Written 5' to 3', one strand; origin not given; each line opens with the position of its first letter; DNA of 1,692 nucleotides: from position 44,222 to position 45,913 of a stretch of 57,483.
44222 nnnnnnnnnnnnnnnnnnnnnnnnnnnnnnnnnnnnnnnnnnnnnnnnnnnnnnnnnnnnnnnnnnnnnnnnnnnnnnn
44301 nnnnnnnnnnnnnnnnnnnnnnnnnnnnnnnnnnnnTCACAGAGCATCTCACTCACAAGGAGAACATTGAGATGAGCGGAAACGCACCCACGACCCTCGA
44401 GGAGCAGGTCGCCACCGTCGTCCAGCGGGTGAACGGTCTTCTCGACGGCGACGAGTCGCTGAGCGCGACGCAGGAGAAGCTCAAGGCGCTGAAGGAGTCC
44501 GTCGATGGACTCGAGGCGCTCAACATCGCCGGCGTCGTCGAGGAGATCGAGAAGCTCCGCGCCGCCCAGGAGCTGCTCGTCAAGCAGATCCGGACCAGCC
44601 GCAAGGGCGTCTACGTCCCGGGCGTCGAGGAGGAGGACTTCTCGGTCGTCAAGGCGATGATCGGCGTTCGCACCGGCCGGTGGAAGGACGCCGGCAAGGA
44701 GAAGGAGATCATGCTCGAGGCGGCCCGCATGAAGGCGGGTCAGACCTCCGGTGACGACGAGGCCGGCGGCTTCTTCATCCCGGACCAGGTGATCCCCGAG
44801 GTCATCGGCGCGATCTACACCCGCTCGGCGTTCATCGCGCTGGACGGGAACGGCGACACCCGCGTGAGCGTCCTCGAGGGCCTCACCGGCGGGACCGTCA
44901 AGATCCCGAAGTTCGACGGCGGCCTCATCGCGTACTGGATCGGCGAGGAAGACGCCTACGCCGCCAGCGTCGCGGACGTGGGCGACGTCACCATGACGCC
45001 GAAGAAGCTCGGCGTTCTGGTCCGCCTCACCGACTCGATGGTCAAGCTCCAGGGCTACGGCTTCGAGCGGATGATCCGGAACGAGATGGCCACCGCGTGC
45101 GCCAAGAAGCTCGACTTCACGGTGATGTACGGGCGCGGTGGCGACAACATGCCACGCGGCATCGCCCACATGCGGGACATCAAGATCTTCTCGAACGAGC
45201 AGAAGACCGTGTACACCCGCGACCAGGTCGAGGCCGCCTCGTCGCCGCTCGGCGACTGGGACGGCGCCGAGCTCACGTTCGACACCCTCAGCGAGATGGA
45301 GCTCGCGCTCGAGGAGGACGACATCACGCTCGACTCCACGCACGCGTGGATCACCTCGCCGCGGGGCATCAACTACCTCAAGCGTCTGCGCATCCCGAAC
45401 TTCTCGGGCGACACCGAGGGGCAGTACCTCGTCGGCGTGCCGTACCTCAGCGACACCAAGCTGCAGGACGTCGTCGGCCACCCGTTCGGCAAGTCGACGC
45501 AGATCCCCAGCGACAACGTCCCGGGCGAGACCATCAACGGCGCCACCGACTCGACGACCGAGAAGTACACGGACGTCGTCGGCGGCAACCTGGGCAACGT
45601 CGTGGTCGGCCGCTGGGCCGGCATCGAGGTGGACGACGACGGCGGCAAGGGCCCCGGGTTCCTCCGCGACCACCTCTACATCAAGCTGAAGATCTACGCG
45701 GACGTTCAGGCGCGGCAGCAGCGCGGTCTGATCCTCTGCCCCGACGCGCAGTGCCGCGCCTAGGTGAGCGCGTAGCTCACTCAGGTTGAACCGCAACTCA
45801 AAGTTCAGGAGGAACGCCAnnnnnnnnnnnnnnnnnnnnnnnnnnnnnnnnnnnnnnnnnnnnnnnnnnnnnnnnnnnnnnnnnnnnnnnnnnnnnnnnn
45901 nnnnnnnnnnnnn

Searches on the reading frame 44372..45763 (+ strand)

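Call 12: search_protein_families(library=pfam, proteins=[window:44372-45763:+], max_evalue=0.01)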
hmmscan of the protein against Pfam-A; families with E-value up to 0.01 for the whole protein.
window:44372-45763:+ (463 aa): 1 family
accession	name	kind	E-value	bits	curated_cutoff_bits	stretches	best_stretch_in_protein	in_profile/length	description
PF05065.19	Phage_capsid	-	7.3e-25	88.3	24.2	1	132-451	1-273/280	Phage capsid family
